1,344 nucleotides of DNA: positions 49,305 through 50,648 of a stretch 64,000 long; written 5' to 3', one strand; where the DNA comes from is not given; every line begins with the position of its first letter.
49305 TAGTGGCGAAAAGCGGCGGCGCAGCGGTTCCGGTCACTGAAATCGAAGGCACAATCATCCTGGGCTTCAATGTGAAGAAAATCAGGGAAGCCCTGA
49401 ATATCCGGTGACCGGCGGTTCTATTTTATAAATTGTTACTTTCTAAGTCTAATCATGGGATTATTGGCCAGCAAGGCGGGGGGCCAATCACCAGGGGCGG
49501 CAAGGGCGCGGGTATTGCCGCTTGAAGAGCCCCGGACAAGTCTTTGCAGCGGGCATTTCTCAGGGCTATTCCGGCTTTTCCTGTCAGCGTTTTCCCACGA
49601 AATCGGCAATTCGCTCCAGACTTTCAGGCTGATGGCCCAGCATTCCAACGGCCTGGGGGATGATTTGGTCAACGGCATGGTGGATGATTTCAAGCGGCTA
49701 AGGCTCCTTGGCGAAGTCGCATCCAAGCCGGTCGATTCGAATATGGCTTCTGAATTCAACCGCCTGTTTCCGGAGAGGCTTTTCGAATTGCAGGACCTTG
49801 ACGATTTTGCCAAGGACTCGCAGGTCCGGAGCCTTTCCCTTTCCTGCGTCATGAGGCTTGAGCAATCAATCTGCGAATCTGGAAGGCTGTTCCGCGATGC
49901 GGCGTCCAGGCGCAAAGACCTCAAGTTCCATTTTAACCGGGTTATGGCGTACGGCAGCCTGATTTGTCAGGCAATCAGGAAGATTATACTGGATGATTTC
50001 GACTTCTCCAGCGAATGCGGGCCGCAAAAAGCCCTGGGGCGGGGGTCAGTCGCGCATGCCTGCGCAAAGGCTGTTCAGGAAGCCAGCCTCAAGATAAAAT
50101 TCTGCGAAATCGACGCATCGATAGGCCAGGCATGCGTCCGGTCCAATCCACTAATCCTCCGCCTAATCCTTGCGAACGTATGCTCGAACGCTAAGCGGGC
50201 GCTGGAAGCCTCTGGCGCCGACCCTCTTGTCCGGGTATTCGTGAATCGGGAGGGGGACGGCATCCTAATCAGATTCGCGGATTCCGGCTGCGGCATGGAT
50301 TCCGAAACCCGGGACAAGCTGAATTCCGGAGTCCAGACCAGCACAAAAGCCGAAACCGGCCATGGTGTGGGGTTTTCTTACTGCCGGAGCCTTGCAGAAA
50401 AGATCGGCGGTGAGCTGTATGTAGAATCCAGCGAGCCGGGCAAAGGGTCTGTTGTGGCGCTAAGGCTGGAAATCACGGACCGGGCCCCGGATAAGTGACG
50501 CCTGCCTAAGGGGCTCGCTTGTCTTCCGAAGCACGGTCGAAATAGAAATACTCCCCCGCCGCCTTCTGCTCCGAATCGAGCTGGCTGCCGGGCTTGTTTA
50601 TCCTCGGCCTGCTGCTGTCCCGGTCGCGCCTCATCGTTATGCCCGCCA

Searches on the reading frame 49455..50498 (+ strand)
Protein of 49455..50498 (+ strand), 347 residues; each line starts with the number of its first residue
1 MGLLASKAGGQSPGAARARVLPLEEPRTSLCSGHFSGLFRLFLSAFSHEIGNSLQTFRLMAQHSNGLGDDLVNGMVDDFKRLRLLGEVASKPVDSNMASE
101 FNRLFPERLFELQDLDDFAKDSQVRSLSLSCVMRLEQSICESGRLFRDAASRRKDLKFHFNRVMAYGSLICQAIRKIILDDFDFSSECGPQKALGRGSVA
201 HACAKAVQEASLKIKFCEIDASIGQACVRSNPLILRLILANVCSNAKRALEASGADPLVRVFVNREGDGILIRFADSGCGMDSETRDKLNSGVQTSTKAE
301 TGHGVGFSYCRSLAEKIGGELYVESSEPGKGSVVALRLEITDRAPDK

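Call 6: search_protein_families(library=pfam, proteins=[window:49455-50498:+], max_evalue=0.01)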
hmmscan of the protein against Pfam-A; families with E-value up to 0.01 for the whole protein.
window:49455-50498:+ (347 aa): 2 families
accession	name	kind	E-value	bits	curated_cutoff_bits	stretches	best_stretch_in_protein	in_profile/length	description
PF02518.31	HATPase_c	-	9.9e-17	61.8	26.4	1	232-340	3-109/111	Histidine kinase-, DNA gyrase B-, and HSP90-like ATPase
PF14501.12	HATPase_c_5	-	0.0049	17.2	22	1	236-326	7-91/102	GHKL domain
